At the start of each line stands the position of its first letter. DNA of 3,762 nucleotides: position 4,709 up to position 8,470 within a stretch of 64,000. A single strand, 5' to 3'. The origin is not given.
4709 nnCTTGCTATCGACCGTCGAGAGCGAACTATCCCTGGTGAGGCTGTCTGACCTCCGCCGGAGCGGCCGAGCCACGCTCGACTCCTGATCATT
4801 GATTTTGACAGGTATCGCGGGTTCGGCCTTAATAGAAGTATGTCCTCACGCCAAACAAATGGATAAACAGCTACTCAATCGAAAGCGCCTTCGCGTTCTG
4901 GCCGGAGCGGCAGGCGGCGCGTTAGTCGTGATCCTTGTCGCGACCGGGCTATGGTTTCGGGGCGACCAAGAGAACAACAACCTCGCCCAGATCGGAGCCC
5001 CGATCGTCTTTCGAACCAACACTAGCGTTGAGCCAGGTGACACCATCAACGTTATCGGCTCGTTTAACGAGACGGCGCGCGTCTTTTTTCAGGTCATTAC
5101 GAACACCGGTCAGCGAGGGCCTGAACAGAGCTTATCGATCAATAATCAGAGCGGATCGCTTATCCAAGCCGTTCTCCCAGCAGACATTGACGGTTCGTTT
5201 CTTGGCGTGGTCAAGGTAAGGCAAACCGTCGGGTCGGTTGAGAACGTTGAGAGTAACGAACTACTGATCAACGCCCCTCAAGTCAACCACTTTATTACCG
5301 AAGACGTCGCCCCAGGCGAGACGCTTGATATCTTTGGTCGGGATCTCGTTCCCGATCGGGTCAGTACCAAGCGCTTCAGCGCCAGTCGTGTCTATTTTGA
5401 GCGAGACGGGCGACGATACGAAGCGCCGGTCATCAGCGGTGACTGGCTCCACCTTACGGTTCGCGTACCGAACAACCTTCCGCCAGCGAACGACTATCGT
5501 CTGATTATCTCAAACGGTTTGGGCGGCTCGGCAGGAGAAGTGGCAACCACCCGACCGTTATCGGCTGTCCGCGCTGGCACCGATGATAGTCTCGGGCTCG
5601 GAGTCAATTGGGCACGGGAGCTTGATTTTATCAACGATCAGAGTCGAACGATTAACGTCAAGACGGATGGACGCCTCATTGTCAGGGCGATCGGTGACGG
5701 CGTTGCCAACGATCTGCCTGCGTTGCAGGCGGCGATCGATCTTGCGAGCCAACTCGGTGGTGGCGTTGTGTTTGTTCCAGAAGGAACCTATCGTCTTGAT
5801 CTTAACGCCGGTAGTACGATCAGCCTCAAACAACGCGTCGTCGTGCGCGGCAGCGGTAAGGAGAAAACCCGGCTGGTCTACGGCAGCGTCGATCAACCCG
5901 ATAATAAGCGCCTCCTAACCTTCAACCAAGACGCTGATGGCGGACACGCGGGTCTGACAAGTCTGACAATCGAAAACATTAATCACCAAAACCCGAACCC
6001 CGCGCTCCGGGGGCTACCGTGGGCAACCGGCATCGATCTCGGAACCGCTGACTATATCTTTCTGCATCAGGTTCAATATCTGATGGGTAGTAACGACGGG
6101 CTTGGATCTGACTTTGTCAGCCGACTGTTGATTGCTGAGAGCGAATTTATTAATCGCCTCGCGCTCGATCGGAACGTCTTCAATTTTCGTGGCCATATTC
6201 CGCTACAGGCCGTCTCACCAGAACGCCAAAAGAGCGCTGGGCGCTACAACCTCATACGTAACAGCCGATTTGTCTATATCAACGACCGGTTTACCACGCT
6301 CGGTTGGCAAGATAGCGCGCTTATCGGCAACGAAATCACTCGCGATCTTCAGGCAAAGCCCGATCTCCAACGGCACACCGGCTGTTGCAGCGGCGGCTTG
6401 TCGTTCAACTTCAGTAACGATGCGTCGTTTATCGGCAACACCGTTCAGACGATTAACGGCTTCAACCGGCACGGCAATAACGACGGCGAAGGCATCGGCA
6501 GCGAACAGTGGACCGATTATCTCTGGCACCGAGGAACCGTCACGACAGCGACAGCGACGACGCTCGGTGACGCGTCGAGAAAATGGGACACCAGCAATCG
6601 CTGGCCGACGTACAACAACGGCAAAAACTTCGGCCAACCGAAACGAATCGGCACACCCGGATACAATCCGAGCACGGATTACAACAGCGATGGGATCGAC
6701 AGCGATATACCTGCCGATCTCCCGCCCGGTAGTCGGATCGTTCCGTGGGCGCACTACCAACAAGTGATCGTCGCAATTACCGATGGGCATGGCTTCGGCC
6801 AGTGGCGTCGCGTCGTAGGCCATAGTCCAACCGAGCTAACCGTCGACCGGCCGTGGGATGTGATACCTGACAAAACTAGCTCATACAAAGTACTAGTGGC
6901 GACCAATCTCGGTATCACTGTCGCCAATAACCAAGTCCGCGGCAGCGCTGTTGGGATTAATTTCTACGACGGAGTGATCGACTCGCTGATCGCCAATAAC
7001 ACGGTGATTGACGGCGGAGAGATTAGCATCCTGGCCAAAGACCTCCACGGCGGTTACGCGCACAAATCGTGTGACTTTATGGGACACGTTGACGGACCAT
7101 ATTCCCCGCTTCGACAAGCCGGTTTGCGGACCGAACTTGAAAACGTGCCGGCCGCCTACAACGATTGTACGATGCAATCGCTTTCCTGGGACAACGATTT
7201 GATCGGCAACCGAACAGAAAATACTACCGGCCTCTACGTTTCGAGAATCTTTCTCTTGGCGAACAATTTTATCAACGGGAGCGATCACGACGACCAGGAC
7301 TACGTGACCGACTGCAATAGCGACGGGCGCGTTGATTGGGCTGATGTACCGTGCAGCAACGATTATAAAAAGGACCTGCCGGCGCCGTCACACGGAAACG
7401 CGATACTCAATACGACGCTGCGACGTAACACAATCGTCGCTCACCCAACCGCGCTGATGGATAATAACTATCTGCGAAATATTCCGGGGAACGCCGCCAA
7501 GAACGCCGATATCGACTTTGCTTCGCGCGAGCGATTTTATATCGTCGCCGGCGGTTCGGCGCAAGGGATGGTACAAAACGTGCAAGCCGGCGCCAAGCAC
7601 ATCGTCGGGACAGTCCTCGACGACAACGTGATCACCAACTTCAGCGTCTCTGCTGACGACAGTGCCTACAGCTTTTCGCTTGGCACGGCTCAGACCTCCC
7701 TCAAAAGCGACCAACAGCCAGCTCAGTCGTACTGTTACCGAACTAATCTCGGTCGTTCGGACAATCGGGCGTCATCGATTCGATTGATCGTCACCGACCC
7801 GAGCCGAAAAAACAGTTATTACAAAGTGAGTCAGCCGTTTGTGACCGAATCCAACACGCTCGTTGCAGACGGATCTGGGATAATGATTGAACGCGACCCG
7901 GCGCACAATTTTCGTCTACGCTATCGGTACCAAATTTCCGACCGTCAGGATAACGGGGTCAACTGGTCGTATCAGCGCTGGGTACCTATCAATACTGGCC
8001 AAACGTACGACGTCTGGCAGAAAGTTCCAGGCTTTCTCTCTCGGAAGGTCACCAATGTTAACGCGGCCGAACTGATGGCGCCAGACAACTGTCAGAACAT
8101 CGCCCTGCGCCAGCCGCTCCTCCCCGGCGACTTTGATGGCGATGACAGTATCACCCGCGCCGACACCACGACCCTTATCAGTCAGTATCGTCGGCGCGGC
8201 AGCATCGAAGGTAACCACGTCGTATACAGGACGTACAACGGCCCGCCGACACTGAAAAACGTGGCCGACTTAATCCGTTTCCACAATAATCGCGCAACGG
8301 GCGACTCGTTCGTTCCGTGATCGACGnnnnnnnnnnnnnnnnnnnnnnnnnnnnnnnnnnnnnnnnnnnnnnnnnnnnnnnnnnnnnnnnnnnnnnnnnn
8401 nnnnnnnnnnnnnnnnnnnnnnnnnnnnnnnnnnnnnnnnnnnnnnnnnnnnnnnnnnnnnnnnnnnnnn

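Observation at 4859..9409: Possible cohesin-dockerin-type surface complex: giant beta-helix protein with dockerin-like segments next to a membrane-anchored cohesin-like/FN3 protein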

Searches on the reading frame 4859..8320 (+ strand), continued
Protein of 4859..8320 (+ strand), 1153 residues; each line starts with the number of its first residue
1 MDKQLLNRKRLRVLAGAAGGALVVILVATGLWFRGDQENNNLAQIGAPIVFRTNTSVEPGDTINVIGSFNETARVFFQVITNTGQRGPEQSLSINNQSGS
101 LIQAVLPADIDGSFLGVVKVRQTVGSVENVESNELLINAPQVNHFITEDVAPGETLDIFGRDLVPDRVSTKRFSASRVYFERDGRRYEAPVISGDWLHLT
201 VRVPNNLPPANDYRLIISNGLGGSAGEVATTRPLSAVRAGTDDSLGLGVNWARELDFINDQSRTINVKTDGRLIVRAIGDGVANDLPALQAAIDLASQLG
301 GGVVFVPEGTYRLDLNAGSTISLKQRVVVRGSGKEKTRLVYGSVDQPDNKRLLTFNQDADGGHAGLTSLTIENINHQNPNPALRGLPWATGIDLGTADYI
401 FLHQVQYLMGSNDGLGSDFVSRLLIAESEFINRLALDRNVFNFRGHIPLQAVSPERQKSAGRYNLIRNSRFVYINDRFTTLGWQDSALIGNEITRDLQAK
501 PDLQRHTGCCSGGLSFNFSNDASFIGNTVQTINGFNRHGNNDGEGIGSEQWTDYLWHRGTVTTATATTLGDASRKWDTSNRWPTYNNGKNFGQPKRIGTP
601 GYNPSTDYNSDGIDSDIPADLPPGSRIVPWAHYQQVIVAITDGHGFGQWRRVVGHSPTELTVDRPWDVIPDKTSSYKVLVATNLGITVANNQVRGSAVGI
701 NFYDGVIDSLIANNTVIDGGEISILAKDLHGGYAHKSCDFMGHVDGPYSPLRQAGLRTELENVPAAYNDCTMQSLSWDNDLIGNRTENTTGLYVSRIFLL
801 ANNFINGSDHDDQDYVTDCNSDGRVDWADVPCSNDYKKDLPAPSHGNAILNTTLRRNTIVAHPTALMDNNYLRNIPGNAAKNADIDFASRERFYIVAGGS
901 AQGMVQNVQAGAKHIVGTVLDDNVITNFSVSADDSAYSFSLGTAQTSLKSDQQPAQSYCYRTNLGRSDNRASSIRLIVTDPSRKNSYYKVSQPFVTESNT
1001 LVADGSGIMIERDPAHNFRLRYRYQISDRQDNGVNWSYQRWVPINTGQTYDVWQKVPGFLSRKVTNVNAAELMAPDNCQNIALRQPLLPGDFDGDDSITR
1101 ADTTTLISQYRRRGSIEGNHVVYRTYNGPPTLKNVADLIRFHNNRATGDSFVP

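Call 97: find_encoding_contigs(protein=P0004, flank=10000, max_places=2)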
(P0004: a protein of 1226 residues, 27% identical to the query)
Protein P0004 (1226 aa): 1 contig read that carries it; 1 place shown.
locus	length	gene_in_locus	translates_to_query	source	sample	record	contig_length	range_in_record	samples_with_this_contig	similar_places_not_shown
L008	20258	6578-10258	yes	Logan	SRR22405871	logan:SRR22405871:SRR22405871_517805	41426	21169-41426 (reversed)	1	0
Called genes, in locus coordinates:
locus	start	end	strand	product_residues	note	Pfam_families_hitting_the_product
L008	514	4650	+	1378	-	PF07494:Reg_prop (faint), PF07495:Y_Y_Y, PF00512:HisKA, PF02518:HATPase_c, PF00072:Response_reg, PF00165:HTH_AraC (weak), PF12833:HTH_18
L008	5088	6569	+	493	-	PF05448:AXE1 (weak), PF10142:PhoPQ_related (weak)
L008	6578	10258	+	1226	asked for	PF12708:Pect-lyase_RHGA_epim, PF13229:Beta_helix (faint), PF05448:AXE1 (faint), PF01738:DLH (weak)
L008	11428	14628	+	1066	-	PF13620:CarboxypepD_reg, PF13715:CarbopepD_reg_2, PF07715:Plug, PF00593:TonB_dep_Rec_b-barrel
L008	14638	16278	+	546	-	PF14322:SusD-like_3, PF07980:SusD_RagB (weak)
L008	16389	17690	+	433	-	PF13472:Lipase_GDSL_2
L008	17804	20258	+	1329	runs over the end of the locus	-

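Call 98: find_encoding_contigs(protein=P0006, flank=10000, max_places=2)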
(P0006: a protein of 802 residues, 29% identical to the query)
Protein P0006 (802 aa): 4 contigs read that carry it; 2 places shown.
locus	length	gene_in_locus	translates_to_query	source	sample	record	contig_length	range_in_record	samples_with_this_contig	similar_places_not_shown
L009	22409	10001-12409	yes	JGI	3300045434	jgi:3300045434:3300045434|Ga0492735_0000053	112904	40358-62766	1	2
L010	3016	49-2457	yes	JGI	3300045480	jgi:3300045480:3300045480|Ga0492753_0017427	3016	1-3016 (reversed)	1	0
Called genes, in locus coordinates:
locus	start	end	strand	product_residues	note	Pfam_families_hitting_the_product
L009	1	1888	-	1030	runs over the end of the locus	PF22666:Glyco_hydro_2_N2, PF02836:Glyco_hydro_2_C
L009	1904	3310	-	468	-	PF07690:MFS_1, PF13347:MFS_2 (weak), PF07690:MFS_1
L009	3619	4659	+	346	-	PF00356:LacI (weak)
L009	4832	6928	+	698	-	PF13229:Beta_helix (weak), PF05048:NosD (weak), PF13229:Beta_helix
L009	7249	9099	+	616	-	PF12951:PATR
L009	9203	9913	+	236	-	PF07963:N_methyl (weak)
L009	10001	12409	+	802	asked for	PF12708:Pect-lyase_RHGA_epim (faint)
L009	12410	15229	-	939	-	PF05048:NosD, PF13229:Beta_helix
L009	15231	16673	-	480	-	PF16655:PhoD_N, PF09423:PhoD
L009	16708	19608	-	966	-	PF02837:Glyco_hydro_2_N, PF02836:Glyco_hydro_2_C (weak)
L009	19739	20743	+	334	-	PF04041:Glyco_hydro_130 (faint), PF00251:Glyco_hydro_32N, PF04616:Glyco_hydro_43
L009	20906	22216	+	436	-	PF00909:Ammonium_transp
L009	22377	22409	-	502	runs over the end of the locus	PF03446:NAD_binding_2, PF00393:6PGD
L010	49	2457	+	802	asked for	PF12708:Pect-lyase_RHGA_epim (faint)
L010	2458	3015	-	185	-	?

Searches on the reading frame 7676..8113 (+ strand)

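Call 25: search_protein_families(library=pfam, proteins=[window:7676-8113:+], max_evalue=10)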
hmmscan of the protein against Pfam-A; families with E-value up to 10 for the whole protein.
seq(146 aa): 1 family
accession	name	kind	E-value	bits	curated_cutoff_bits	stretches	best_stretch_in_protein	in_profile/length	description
PF06439.18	3keto-disac_hyd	-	0.02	15.4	26.8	1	56-116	27-93/187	3-keto-disaccharide hydrolase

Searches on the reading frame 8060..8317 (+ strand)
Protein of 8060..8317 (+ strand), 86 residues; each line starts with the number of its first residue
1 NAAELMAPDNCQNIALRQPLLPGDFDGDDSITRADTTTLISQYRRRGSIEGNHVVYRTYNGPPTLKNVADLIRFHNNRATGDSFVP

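Call 25: search_protein_families(library=pfam, proteins=[window:8060-8317:+], max_evalue=10)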
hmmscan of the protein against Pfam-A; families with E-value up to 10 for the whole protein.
seq(86 aa): 0 families

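Call 37: find_homologous_proteins(query=A2, max_evalue=0.01)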
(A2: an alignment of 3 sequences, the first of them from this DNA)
Query A2 (3 sequences): 27 candidates shared short words with the query, none scored E <= 0.01.

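Call 38: search_solved_structures(query=A2, max_evalue=10, show_alignments=4)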
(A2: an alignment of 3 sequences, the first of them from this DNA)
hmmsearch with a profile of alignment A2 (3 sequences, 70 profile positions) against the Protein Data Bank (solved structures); distinct sequences matched with E-value up to 10: 24.
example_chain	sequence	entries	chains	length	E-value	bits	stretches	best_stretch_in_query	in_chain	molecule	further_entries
2y3n_B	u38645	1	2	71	0.00016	24.7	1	8-34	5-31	CELLULOSOMAL FAMILY-48 PROCESSIVE GLYCOSIDE HYDROLASE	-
5nrm_B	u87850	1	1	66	0.0062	19.7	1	4-34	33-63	DocCel5: Type I dockerin repeat domain from A. cellulolyticus family 5 endoglucanase WP_01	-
5nrk_B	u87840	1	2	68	0.0088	19.2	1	4-34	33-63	DocCel5: Type I dockerin repeat domain from A. cellulolyticus family 5 endoglucanase WP_01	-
4dh2_B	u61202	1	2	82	0.014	18.5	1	7-28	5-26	Dockerin type 1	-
2ccl_B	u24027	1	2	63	0.069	16.3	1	7-29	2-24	ENDO-1,4-BETA-XYLANASE Y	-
8ajy_B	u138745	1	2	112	0.15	15.3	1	6-31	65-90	Dockerin from ScaH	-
2b59_B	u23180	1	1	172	0.31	14.2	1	7-32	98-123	Cellulosomal scaffolding protein A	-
4fl4_A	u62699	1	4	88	0.34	14.1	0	9-28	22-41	Glycoside hydrolase family 9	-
2lmt_A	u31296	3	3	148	0.35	14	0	5-29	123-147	Calmodulin-related protein 97A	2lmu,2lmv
5lxv_B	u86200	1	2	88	0.47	13.6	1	9-27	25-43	Carbohydrate-binding protein WP_009985128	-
6kg9_A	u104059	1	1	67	0.49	13.6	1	9-64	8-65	And cellulose-binding endoglucanase family 9 CelL ortholog dockerin domain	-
2yik_A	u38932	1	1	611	0.64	13.2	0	8-35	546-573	ENDOGLUCANASE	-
3kcp_A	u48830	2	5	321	0.77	13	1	7-32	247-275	Cellulosomal-scaffolding protein A | Cellulosome anchoring protein cohesin region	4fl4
6kge_D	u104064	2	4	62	0.84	12.8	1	9-63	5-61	And cellulose-binding endoglucanase family 9 CelL ortholog dockerin domain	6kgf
5m2s_B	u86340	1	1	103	0.93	12.7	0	6-29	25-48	Doc8: Type I dockerin repeat domain from family 9 glycoside hydrolase WP_009982745[Ruminoc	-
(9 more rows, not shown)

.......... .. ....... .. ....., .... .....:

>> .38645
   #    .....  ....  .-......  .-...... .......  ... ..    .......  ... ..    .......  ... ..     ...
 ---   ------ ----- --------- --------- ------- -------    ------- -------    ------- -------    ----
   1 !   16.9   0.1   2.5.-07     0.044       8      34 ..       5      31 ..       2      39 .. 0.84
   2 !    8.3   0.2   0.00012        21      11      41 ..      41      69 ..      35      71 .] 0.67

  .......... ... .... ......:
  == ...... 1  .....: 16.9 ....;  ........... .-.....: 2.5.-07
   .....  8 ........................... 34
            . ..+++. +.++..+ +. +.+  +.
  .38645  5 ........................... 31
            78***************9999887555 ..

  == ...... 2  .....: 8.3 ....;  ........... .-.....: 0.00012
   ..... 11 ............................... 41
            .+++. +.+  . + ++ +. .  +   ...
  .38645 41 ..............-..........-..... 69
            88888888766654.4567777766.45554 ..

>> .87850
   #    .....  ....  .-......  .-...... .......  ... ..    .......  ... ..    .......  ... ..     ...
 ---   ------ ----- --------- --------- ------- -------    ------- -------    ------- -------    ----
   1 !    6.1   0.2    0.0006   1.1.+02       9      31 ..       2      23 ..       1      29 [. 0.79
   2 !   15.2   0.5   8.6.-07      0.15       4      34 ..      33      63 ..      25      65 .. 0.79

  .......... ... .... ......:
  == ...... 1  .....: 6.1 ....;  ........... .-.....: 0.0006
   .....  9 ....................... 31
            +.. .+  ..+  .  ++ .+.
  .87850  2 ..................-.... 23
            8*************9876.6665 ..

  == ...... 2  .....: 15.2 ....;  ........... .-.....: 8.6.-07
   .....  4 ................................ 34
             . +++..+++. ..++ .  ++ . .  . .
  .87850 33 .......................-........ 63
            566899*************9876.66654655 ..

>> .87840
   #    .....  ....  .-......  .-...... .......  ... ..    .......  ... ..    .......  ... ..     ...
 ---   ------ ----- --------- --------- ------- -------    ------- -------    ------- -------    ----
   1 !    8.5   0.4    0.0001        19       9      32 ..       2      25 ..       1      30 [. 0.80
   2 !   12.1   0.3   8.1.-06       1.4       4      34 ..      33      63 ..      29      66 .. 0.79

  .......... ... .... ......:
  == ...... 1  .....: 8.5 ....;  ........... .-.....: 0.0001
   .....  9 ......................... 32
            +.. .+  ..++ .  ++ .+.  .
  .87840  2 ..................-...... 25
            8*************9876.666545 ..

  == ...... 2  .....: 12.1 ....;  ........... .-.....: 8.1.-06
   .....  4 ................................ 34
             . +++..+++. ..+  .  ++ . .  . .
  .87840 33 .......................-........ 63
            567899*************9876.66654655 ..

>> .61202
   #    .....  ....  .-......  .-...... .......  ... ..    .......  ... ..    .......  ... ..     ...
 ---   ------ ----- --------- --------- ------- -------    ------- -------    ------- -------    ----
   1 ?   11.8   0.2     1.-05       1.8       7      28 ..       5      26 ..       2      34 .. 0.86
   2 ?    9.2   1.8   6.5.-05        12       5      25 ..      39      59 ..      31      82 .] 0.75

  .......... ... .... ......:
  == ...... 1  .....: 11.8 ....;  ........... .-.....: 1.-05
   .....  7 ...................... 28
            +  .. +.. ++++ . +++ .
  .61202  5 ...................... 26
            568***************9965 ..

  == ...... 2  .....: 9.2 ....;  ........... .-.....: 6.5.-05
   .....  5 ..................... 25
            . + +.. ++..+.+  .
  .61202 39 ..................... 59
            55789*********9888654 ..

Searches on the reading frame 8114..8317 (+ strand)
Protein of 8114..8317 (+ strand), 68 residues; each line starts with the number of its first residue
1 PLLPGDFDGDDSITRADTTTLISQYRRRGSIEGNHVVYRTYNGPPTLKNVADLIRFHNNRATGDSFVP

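Call 106: search_solved_structures(query=A9, max_evalue=1, show_alignments=1)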
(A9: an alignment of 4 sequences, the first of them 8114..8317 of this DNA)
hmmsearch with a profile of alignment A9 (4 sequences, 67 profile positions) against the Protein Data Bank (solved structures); distinct sequences matched with E-value up to 1: 18.
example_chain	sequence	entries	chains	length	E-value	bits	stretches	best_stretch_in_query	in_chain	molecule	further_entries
2y3n_B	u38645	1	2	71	2.2e-05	27.4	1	3-29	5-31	CELLULOSOMAL FAMILY-48 PROCESSIVE GLYCOSIDE HYDROLASE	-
2ccl_B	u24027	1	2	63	0.02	17.9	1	2-25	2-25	ENDO-1,4-BETA-XYLANASE Y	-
6kg9_A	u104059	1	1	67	0.059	16.4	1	3-59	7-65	And cellulose-binding endoglucanase family 9 CelL ortholog dockerin domain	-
2yik_A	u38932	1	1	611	0.071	16.2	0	3-30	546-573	ENDOGLUCANASE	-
4dh2_B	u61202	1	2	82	0.14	15.2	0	1-23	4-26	Dockerin type 1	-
4fl4_A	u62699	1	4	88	0.15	15.2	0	4-22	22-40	Glycoside hydrolase family 9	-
5m2s_B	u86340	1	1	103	0.16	15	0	3-25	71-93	Doc8: Type I dockerin repeat domain from family 9 glycoside hydrolase WP_009982745[Ruminoc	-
6kge_D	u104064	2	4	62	0.17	14.9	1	3-58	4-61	And cellulose-binding endoglucanase family 9 CelL ortholog dockerin domain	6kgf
9gvb_B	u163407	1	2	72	0.23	14.5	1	3-29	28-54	Group 2 dockerin from R. flavefaciens FD-1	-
6kgc_B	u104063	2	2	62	0.26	14.4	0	3-58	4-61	And cellulose-binding endoglucanase family 9 CelL ortholog dockerin domain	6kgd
5nrk_B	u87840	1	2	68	0.29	14.2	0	4-21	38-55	DocCel5: Type I dockerin repeat domain from A. cellulolyticus family 5 endoglucanase WP_01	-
5nrm_B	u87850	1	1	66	0.3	14.2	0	4-21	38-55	DocCel5: Type I dockerin repeat domain from A. cellulolyticus family 5 endoglucanase WP_01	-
8ajy_B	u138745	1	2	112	0.33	14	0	2-26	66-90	Dockerin from ScaH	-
2b59_B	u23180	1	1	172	0.36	13.9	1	3-34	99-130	Cellulosomal scaffolding protein A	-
8app_A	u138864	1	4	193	0.63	13.1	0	29-57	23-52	Endolysin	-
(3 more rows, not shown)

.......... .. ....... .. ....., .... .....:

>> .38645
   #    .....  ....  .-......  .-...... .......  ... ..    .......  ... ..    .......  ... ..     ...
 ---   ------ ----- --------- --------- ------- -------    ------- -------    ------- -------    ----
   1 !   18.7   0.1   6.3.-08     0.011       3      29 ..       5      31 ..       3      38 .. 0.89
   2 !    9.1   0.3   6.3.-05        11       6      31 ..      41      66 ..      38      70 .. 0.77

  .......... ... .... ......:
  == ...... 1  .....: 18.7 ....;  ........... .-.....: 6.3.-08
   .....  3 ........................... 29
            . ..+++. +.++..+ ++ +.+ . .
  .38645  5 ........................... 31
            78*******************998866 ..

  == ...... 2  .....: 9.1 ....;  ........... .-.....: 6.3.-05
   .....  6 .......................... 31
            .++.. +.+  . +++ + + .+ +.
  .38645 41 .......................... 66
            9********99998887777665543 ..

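Call 107: search_protein_families(library=pfam, alignment_id=A9, max_evalue=10)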
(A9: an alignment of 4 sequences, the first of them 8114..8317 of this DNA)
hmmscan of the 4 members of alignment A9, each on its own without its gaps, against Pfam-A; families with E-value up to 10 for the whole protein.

A. member 1, window:8114-8317:+ (68 aa): 0 families

B. families by the number of members that match (of 4 scanned): 6 families
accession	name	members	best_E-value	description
PF00404.24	Dockerin_1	3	0.00017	Dockerin type I domain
PF13499.12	EF-hand_7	2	0.043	EF-hand domain pair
PF25516.1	PTPase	1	0.023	Phosphotyrosine protein phosphatase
PF13833.12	EF-hand_8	1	0.069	EF-hand domain pair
PF03440.20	APT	1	0.091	Aerolysin/Pertussis toxin (APT) domain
PF06478.18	CoV_RPol_N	1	0.12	Coronavirus RNA-dependent RNA polymerase, N-terminal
